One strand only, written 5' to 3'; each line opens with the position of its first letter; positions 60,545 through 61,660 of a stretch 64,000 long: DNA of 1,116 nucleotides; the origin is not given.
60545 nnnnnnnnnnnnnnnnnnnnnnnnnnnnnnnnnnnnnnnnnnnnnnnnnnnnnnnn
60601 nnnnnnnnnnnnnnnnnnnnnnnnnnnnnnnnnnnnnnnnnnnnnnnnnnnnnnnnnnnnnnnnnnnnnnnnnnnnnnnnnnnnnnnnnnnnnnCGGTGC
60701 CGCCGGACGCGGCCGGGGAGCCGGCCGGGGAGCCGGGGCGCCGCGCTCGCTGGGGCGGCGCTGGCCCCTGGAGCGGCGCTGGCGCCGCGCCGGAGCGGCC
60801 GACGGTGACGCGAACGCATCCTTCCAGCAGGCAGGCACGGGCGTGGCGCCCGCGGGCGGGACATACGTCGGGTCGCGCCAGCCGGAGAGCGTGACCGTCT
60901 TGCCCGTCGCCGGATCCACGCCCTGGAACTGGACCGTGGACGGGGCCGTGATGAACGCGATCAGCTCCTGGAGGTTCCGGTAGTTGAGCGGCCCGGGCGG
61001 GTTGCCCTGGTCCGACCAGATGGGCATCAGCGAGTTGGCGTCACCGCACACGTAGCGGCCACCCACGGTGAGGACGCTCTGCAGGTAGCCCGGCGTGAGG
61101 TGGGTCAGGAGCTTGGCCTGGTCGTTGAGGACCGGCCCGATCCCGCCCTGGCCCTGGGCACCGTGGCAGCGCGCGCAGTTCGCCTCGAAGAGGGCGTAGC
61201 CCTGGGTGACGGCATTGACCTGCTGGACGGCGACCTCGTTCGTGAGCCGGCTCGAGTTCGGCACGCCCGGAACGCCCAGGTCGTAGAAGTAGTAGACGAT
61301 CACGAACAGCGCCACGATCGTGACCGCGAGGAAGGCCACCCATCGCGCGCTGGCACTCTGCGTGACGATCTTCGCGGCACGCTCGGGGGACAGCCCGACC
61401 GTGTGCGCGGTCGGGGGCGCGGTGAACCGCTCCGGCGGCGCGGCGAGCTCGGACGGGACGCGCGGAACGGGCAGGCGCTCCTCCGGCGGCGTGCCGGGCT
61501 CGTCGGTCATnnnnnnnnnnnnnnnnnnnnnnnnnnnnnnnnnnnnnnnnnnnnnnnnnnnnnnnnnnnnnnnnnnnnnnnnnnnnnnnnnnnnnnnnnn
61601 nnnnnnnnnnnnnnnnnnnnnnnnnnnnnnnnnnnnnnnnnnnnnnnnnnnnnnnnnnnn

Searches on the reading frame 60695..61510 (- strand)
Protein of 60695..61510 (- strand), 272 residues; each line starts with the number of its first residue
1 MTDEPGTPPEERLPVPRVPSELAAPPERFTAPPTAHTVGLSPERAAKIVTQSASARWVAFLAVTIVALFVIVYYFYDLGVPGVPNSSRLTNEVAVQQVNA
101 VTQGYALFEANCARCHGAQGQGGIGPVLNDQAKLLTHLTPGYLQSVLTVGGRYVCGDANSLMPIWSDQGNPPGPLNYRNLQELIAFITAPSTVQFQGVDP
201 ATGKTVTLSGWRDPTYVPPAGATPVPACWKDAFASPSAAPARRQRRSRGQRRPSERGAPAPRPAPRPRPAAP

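Call 56: find_homologous_proteins(query=window:60788-61510:-, max_evalue=0.001)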
Query seq(241 aa) (241 aa): 2130 proteins with E <= 0.001 among 3079 candidates; the best 120 are listed.
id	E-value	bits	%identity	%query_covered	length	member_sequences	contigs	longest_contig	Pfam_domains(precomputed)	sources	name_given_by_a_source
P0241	5.5e-149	512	95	100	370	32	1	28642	PF13473.13,PF13442.12,PF00034.27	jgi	jgi:plastocyanin/cytochrome c553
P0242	1.9e-148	511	95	100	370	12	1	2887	PF13473.13,PF13442.12,PF00034.27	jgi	jgi:plastocyanin/cytochrome c553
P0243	6.5e-138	476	87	97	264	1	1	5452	PF13442.12,PF00034.27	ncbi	ncbi:MAG TPA: cytochrome c, partial [Candidatus Limnocylindrales bacterium]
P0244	3.9e-137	474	87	97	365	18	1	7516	PF13473.13,PF13442.12,PF00034.27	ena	-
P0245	4.4e-137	473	83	100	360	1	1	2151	PF00127.27,PF13473.13,PF13442.12,PF00034.27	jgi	jgi:mono/diheme cytochrome c family protein/plastocyanin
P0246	1.4e-135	468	86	97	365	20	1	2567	PF00127.27,PF13473.13,PF13442.12,PF00034.27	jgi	-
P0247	1.5e-133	462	87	97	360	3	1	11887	PF00127.27,PF13473.13,PF13442.12,PF00034.27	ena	-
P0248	1.2e-132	459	86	97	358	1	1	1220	PF00127.27,PF13473.13,PF13442.12,PF00034.27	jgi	jgi:mono/diheme cytochrome c family protein/plastocyanin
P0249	1.3e-132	459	85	98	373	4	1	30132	PF00127.27,PF13473.13,PF13442.12,PF00034.27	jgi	jgi:plastocyanin/cytochrome c553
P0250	1.9e-132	458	87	97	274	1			PF13442.12,PF00034.27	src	-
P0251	1.4e-131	455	85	97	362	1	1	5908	PF00127.27,PF13473.13,PF13442.12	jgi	jgi:plastocyanin/mono/diheme cytochrome c family protein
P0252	8.6e-131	453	83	97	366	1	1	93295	PF00127.27,PF13473.13,PF13442.12,PF00034.27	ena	-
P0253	1.3e-130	452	85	97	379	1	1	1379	PF00127.27,PF13473.13,PF13442.12,PF00034.27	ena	-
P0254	3.1e-130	451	82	97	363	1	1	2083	PF00127.27,PF13473.13,PF13442.12,PF00034.27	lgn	-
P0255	3.4e-129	448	85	97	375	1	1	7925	PF00127.27,PF13473.13,PF13442.12,PF00034.27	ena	-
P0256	6.8e-129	447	81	97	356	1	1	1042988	PF00127.27,PF13473.13,PF13442.12,PF00034.27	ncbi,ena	-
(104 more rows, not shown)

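Call 59: find_encoding_contigs(protein=P0256, flank=6000, max_places=2)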
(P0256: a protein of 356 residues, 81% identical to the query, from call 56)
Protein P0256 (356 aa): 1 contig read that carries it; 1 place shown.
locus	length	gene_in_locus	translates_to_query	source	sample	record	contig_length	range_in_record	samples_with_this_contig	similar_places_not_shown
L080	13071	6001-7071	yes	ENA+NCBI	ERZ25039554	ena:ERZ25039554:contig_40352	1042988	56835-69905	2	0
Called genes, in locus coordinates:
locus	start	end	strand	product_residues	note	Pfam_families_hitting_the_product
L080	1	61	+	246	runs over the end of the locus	PF02585:PIG-L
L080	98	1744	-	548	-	-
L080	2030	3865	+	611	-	PF14691:Fer4_20, PF07992:Pyr_redox_2, PF01266:DAO (weak), PF13450:NAD_binding_8 (weak), PF00037:Fer4 (weak), PF12838:Fer4_7, PF13484:Fer4_16, PF00037:Fer4, +7 more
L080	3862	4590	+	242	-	PF00033:Cytochrome_B, PF14358:DUF4405 (weak), PF13631:Cytochrom_B_N_2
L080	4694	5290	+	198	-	PF00032:Cytochrom_B_C (weak)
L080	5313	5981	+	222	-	PF00355:Rieske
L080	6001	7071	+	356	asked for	PF00034:Cytochrom_C (weak), PF13442:Cytochrome_CBB3 (weak), PF13473:Cupredoxin_1, PF00127:Copper-bind (weak)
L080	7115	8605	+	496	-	PF01344:Kelch_1 (faint), PF13415:Beta-prop_FBX42 (weak), PF24681:Kelch_KLHDC2_KLHL20_DRC7 (weak)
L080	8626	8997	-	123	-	PF00581:Rhodanese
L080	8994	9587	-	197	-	PF03745:DUF309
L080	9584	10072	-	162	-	PF09969:DUF2203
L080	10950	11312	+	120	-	PF12079:DUF3558 (weak)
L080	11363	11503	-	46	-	-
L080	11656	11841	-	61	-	-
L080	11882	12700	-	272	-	-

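Call 81: search_protein_families(library=pfam, proteins=[window:60695-61510:-, P0241], max_evalue=0.01)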
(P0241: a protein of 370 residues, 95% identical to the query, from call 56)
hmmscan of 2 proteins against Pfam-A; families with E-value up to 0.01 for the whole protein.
window:60695-61510:- (272 aa): 2 families
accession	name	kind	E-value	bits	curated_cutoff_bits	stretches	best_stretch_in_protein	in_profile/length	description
PF13442.11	Cytochrome_CBB3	-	1.4e-07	32.2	27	1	100-151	2-45/68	Cytochrome C oxidase, cbb3-type, subunit III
PF00034.26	Cytochrom_C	-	3.3e-06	28.8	21.3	1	102-137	2-39/90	Cytochrome c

P0241 (370 aa): 3 families
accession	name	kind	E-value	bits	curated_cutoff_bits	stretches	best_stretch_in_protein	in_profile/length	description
PF13473.12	Cupredoxin_1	-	6.7e-10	39.4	27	1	280-369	23-104/104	Cupredoxin-like domain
PF13442.11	Cytochrome_CBB3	-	2.5e-07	31.4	27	1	100-151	2-45/68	Cytochrome C oxidase, cbb3-type, subunit III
PF00034.26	Cytochrom_C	-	3.8e-06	28.6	21.3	1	102-137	2-39/90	Cytochrome c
